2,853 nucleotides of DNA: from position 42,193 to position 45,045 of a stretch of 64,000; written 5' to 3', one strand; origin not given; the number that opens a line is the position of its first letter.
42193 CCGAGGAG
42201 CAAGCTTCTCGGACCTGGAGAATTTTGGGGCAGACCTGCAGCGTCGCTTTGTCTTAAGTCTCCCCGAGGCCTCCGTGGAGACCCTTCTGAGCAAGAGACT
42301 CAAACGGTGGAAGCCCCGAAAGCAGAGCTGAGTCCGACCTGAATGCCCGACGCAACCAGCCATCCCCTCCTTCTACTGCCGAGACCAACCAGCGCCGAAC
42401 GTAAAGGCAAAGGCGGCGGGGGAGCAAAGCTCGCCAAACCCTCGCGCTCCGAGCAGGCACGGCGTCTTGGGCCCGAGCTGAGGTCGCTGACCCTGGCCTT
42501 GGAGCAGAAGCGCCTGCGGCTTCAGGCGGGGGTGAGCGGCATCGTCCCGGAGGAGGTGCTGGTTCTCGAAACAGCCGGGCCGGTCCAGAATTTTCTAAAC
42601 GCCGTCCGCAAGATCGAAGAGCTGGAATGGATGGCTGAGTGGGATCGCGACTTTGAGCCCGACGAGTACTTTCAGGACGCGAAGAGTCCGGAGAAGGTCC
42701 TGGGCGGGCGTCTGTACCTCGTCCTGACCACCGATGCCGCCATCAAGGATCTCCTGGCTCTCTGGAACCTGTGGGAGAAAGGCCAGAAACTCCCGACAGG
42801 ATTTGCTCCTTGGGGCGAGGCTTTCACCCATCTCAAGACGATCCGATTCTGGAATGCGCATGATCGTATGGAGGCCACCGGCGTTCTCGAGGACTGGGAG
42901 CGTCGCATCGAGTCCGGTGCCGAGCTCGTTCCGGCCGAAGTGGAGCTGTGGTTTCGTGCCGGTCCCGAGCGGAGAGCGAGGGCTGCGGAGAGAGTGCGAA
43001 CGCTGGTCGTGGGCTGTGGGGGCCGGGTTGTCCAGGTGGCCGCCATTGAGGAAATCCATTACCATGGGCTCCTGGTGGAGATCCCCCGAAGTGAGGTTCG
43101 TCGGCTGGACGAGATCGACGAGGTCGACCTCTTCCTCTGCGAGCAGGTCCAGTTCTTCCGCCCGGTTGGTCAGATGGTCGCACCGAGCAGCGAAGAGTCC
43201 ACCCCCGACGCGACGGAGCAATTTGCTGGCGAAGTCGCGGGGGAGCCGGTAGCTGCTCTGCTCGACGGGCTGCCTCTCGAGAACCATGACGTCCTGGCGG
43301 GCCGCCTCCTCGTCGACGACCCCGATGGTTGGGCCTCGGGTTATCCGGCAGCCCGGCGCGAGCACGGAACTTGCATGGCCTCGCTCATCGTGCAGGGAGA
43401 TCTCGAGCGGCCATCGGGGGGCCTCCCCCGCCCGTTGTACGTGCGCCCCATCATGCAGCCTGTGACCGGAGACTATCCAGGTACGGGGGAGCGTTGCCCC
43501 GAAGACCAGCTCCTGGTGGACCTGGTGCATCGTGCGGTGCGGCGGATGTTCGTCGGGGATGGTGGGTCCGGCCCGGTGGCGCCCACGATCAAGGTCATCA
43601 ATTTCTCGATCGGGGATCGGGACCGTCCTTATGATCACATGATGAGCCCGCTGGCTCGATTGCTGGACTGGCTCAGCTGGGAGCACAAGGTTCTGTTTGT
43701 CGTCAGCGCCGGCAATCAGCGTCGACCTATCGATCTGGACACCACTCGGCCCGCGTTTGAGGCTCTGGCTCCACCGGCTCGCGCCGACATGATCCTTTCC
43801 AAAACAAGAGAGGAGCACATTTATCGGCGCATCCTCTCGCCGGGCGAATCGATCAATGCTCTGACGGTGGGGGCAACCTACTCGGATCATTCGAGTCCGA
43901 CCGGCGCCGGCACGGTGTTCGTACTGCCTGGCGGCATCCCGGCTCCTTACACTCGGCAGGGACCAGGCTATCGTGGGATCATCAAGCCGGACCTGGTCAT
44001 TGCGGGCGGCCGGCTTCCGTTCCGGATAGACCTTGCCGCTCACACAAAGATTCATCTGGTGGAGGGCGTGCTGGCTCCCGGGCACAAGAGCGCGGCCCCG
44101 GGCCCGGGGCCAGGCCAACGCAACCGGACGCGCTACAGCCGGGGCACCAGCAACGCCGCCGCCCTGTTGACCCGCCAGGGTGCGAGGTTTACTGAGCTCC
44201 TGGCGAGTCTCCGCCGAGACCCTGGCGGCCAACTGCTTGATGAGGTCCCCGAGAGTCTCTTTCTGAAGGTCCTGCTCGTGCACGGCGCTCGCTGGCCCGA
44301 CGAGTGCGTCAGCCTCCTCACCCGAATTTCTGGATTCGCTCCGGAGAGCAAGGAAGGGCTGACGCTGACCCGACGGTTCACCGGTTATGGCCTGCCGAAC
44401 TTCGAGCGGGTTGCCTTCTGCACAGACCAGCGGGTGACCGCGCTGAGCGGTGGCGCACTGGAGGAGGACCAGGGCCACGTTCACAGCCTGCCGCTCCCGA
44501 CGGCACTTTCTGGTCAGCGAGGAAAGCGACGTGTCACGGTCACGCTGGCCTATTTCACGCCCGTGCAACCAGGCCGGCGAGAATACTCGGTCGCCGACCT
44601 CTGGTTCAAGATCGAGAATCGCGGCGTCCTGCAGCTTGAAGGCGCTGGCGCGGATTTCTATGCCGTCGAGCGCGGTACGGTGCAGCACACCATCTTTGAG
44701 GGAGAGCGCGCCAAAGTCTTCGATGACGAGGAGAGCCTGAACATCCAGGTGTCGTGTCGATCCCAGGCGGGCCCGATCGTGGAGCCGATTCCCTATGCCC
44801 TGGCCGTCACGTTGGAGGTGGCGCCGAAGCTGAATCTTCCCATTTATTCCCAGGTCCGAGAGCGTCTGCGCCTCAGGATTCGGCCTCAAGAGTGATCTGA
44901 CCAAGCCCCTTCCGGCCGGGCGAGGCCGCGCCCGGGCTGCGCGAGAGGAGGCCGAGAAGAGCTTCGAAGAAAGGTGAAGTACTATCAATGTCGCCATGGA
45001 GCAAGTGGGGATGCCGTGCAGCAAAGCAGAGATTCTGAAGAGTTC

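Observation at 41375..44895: AAA+ ATPase tightly coupled to an 850-aa S8 subtilase with an unknown N-terminal domain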

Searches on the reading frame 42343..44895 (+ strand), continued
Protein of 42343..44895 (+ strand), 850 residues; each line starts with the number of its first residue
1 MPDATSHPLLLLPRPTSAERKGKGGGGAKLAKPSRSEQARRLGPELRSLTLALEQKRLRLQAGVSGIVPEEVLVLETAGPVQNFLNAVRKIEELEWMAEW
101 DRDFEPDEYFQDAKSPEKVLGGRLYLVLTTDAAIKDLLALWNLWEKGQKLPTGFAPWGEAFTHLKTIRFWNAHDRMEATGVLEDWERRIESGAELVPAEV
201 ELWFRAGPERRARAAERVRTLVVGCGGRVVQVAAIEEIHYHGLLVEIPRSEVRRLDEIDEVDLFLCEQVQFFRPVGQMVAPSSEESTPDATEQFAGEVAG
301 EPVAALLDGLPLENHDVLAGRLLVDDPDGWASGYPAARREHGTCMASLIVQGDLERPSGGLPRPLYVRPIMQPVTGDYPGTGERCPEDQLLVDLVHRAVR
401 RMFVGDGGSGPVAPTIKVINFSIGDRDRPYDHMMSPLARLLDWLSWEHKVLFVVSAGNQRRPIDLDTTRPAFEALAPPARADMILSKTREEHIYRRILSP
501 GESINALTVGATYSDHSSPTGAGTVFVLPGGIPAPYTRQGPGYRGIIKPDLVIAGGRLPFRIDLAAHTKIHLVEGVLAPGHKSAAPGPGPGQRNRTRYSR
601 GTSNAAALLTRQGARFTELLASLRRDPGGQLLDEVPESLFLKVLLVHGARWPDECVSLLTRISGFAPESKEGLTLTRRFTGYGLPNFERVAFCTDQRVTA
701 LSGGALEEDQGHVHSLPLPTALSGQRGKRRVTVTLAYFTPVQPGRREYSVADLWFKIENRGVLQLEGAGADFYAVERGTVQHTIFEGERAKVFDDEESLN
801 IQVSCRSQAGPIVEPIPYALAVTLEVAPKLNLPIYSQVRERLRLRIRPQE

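Call 49: find_encoding_contigs(protein=P0102, flank=9000, max_places=1)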
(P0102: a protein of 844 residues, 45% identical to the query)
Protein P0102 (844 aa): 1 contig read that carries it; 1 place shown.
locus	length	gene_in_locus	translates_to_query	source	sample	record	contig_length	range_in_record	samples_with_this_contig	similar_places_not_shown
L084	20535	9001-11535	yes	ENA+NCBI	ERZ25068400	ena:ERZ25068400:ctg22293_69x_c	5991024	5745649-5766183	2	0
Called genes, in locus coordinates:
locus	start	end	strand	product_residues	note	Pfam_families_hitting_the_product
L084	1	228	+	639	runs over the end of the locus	PF02463:SMC_N (faint), PF11398:DUF2813, PF13175:AAA_15, PF13476:AAA_23, PF13304:AAA_21, PF13175:AAA_15, PF11398:DUF2813, PF20469:OLD-like_TOPRIM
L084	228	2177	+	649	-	PF00580:UvrD-helicase, PF13245:AAA_19, PF13538:UvrD_C_2 (faint), PF13361:UvrD_C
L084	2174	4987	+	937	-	PF06634:DUF1156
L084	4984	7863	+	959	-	PF04465:DUF499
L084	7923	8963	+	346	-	PF20720:nSTAND3 (weak), PF00004:AAA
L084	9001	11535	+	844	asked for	PF00082:Peptidase_S8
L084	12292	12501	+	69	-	-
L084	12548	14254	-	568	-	PF00732:GMC_oxred_N, PF05199:GMC_oxred_C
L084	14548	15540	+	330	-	PF01515:PTA_PTB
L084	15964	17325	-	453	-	PF02881:SRP54_N, PF13191:AAA_16 (weak), PF00448:SRP54, PF06414:Zeta_toxin (weak), PF13401:AAA_22, PF01656:CbiA (weak), PF02492:cobW (faint), PF02978:SRP_SPB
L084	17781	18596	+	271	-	PF01578:Cytochrom_C_asm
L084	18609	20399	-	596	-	PF20423:AceK_regulatory, PF06315:AceK_kinase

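Call 54: find_encoding_contigs(protein=P0055, flank=9000, max_places=1)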
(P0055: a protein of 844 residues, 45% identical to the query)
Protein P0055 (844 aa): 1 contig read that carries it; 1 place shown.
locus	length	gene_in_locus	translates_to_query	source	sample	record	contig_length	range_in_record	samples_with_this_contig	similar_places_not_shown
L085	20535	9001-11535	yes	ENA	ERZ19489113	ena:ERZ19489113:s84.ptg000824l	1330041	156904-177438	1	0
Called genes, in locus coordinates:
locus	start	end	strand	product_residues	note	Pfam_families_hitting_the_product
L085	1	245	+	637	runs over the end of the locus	PF02463:SMC_N (faint), PF11398:DUF2813, PF13175:AAA_15, PF13476:AAA_23, PF13304:AAA_21, PF13175:AAA_15, PF11398:DUF2813, PF20469:OLD-like_TOPRIM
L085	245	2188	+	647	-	PF00580:UvrD-helicase, PF13245:AAA_19, PF13361:UvrD_C, PF13538:UvrD_C_2 (faint)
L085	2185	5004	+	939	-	PF06634:DUF1156, PF03602:Cons_hypoth95 (faint), PF01555:N6_N4_Mtase (faint)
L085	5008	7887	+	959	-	PF04465:DUF499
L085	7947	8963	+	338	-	PF20720:nSTAND3 (weak), PF00004:AAA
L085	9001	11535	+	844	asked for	PF00082:Peptidase_S8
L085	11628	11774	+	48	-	-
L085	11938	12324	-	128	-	-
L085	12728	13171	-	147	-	-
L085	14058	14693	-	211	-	-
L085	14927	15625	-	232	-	-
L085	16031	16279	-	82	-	-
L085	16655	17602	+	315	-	PF00872:Transposase_mut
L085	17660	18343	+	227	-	-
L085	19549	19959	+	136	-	-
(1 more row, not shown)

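Call 55: find_encoding_contigs(protein=P0085, flank=9000, max_places=1)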
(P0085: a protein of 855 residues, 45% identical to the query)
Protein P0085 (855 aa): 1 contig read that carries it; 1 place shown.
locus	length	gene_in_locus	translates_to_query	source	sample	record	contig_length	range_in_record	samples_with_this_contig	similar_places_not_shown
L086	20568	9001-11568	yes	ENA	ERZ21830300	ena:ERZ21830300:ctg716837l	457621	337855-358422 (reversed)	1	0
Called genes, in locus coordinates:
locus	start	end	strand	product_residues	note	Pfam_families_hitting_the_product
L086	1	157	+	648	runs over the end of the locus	PF00580:UvrD-helicase, PF13245:AAA_19, PF13361:UvrD_C, PF13538:UvrD_C_2 (faint)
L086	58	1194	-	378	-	-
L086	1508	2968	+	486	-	-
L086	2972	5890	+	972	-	PF04465:DUF499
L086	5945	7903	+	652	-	PF13175:AAA_15, PF13304:AAA_21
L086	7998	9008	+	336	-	PF05496:RuvB_N (faint), PF20720:nSTAND3 (weak), PF00004:AAA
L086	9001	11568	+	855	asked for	PF00082:Peptidase_S8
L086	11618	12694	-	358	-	PF13416:SBP_bac_8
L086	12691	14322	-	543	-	PF02776:TPP_enzyme_N, PF00205:TPP_enzyme_M, PF02775:TPP_enzyme_C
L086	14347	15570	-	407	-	PF00266:Aminotran_5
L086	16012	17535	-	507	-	PF01979:Amidohydro_1, PF07969:Amidohydro_3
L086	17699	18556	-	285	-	PF00800:PDT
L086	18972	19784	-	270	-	PF00561:Abhydrolase_1, PF12146:Hydrolase_4, PF12697:Abhydrolase_6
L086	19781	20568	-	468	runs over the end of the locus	-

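Call 56: find_encoding_contigs(protein=P0104, flank=9000, max_places=1)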
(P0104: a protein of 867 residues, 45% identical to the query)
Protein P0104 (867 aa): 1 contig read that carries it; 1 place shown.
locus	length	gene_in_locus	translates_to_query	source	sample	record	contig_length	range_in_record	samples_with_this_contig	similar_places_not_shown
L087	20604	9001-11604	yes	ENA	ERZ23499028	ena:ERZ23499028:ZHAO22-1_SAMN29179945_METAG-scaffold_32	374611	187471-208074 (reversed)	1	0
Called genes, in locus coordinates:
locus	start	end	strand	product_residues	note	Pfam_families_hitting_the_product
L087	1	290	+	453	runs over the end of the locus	PF20695:UbiD_N, PF01977:UbiD, PF20696:UbiD_C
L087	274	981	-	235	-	PF00005:ABC_tran, PF13304:AAA_21 (faint)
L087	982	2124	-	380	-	PF12704:MacB_PCD, PF02687:FtsX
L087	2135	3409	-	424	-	PF12704:MacB_PCD, PF02687:FtsX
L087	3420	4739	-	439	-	PF03239:FTR1, PF10080:FtrD-like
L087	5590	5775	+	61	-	PF01475:FUR (weak)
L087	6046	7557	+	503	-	PF00199:Catalase, PF06628:Catalase-rel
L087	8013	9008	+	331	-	PF05496:RuvB_N (weak), PF00004:AAA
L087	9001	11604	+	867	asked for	PF00082:Peptidase_S8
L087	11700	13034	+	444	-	PF01555:N6_N4_Mtase, PF00565:SNase (weak)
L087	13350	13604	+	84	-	PF09568:RE_MjaI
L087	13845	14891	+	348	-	PF13439:Glyco_transf_4, PF13579:Glyco_trans_4_4, PF00534:Glycos_transf_1, PF13692:Glyco_trans_1_4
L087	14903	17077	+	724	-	PF14742:GDE_N_bis, PF06202:GDE_C, PF22422:MGH1-like_GH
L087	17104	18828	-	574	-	PF00890:FAD_binding_2, PF01266:DAO, PF03486:HI0933_like (faint), PF07992:Pyr_redox_2 (faint), PF02910:Succ_DH_flav_C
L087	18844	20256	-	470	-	PF20695:UbiD_N, PF01977:UbiD, PF20696:UbiD_C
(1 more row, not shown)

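Call 59: search_solved_structures(query=A1, max_evalue=0.001)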
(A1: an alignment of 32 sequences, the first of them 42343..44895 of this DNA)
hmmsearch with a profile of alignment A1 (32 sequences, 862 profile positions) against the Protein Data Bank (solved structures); distinct sequences matched with E-value up to 0.001: 0.

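Call 78: search_protein_families(library=padloc, alignment_id=A3, max_evalue=1e-10)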
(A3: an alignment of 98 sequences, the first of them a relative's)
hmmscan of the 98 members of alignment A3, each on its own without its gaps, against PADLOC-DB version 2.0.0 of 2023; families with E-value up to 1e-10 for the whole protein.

A. member 1, L001:6026-8920:+ (964 aa): 2 families
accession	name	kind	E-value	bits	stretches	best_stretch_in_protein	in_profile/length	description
PDLC00662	HmaC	-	4.3e-93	311.2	1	6-814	4-781/941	AAA+ ATPase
PDLC02192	DUF499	-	1.6e-35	120.3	1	60-569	34-510/1022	-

B. families by the number of members that match (of 98 scanned): 336 families (the first 25 are shown)
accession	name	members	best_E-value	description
PDLC03029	MTase_I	4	3.7e-244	Type I methyltransferase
PDLC03021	MTase_I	4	7.7e-91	Type I methyltransferase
PDLC04134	mad2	4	5.3e-62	mads_2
PDLC02500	BrxHI|BrxHII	3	6.6e-269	BrxHI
PDLC03026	MTase_I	3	1.5e-217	Type I methyltransferase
PDLC00659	HmaA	3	2.2e-94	SNF2 helicase / DEAD-box helicase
PDLC03105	Specificity_I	3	2.5e-91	Type I specificity subunit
PDLC03072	Specificity_I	3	1.3e-90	Type I specificity subunit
PDLC03090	Specificity_I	3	1.3e-83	Type I specificity subunit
PDLC03127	Specificity_I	3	2e-80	Type I specificity subunit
PDLC02504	BrxHI|BrxHII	3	2e-80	BrxHII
PDLC03189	Specificity_I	3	5.7e-80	Type I specificity subunit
PDLC02621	DrmD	3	5e-78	DrmD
PDLC02634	DrmD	3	8.6e-76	DrmD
PDLC03073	Specificity_I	3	3.1e-67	Type I specificity subunit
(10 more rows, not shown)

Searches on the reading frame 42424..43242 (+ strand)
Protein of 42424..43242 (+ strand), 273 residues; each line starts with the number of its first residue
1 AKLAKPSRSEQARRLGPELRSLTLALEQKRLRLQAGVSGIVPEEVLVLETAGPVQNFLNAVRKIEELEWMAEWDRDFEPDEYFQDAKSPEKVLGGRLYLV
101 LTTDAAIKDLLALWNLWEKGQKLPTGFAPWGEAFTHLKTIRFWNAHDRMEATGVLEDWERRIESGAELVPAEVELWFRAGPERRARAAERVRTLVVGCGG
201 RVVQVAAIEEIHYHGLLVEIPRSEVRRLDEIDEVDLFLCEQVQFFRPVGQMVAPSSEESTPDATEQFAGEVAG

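Call 51: predict_structure(alignment_id=A2)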
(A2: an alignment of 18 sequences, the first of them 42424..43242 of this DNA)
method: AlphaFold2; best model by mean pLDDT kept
length: 273 residues; sequences in the alignment: 18
mean_pLDDT: 79.6   pTM: 0.69
mean pLDDT of the five models: 79.6, 75.5, 72.9, 66.4, 64.5
residues with pLDDT >= 90: 63; 70-90: 167; 50-70: 19; < 50: 24
segments of 3 or more residues with pLDDT < 50: 251-273
pLDDT, mean of each block of 10 residues (from residue 1): 84 92 82 61 81 80 85 81 83 84 87 94 92 91 80 82 86 81 84 90 89 88 78 73 77 35 42 40
secondary structure, 60 per line:
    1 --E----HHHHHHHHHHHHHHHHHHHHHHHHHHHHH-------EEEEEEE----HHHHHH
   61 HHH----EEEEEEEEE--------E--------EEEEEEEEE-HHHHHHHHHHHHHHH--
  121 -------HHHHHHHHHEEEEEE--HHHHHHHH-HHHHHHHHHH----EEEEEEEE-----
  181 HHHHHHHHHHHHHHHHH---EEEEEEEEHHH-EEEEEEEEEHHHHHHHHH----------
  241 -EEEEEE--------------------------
elements in order: H8-36 E44-50 H55-63 E68-76 E94-102 H104-118 H128-136 E137-142 H145-152 H154-163 E168-175 H181-197 E201-208 E213-221 H222-230 E242-247

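Call 64: search_protein_families(library=pfam, alignment_id=A2, max_evalue=10)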
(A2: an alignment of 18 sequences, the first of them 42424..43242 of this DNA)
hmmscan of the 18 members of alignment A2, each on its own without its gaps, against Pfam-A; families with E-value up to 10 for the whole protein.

A. member 1, window:42424-43242:+ (273 aa): 0 families

B. families by the number of members that match (of 18 scanned): 7 families
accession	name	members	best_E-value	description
PF10410.14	DnaB_bind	1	0.0047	DnaB-helicase binding domain of primase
PF11808.13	PhoR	1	0.0076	Phosphate regulon sensor protein PhoR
PF05960.17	DUF885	1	0.066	Bacterial protein of unknown function (DUF885)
PF06320.18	GCN5L1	1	0.069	GCN5-like protein 1 (GCN5L1)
PF24883.2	NPHP3_N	1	0.09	Nephrocystin 3, N-terminal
PF05612.17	Leg1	1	0.13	Leg1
PF23630.1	Death_TNFRSF11B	1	0.14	Tumor Necrosis Factor Receptor Superfamily Member 11B death domain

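Call 73: fold_search(model_id=the predicted structure, library=pdb)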
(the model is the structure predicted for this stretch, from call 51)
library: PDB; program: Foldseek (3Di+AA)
matches with E <= 10: 1426; with E <= 0.001: 6
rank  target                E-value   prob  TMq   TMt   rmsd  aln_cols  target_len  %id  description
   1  6u9d_S                1.8e-04  0.91  0.21  0.23  18.5       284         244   10  Saccharomyces cerevisiae acetohydroxyacid synthase (released 2020-07-15)
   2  6u9d_K                2.6e-04  0.93  0.21  0.23  18.4       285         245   10  Saccharomyces cerevisiae acetohydroxyacid synthase (released 2020-07-15)
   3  6u9d_D                2.9e-04  0.90  0.22  0.24  17.8       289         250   10  Saccharomyces cerevisiae acetohydroxyacid synthase (released 2020-07-15)
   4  6u9d_O                4.5e-04  0.89  0.20  0.22  14.6       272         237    8  Saccharomyces cerevisiae acetohydroxyacid synthase (released 2020-07-15)
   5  6u9d_W                6.8e-04  0.84  0.21  0.23  13.8       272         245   10  Saccharomyces cerevisiae acetohydroxyacid synthase (released 2020-07-15)
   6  6u9d_C                9.7e-04  0.66  0.20  0.21  19.0       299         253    9  Saccharomyces cerevisiae acetohydroxyacid synthase (released 2020-07-15)
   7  6ner_A                1.5e-03  0.92  0.19  0.27  18.1       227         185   10  Synthetic Haliangium ochraceum BMC shell (released 2019-04-03)
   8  3c1m_C                1.7e-03  0.84  0.19  0.13  12.7       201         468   13  Cyrstal Structure of threonine-sensitive aspartokinase from Methanococcus jannaschii with MgAMP-PNP and L-aspartate (released 2008-03-25)
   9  6u9d_T                1.7e-03  0.47  0.17  0.19  17.3       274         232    9  Saccharomyces cerevisiae acetohydroxyacid synthase (released 2020-07-15)
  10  3c1m_D                2.0e-03  0.80  0.20  0.13  13.2       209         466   12  Cyrstal Structure of threonine-sensitive aspartokinase from Methanococcus jannaschii with MgAMP-PNP and L-aspartate (released 2008-03-25)
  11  3c1m_A                2.6e-03  0.72  0.19  0.13  13.2       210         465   13  Cyrstal Structure of threonine-sensitive aspartokinase from Methanococcus jannaschii with MgAMP-PNP and L-aspartate (released 2008-03-25)
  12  2nyi_B                2.8e-03  0.92  0.21  0.32  15.9       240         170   11  Crystal Structure of an Unknown Protein from Galdieria sulphuraria (released 2006-12-12)
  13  6u9d_H                3.2e-03  0.66  0.22  0.23  18.6       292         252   11  Saccharomyces cerevisiae acetohydroxyacid synthase (released 2020-07-15)
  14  6u9d_G                3.2e-03  0.44  0.19  0.20  14.6       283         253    9  Saccharomyces cerevisiae acetohydroxyacid synthase (released 2020-07-15)
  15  6u9d_L                3.4e-03  0.60  0.21  0.22  18.9       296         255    9  Saccharomyces cerevisiae acetohydroxyacid synthase (released 2020-07-15)
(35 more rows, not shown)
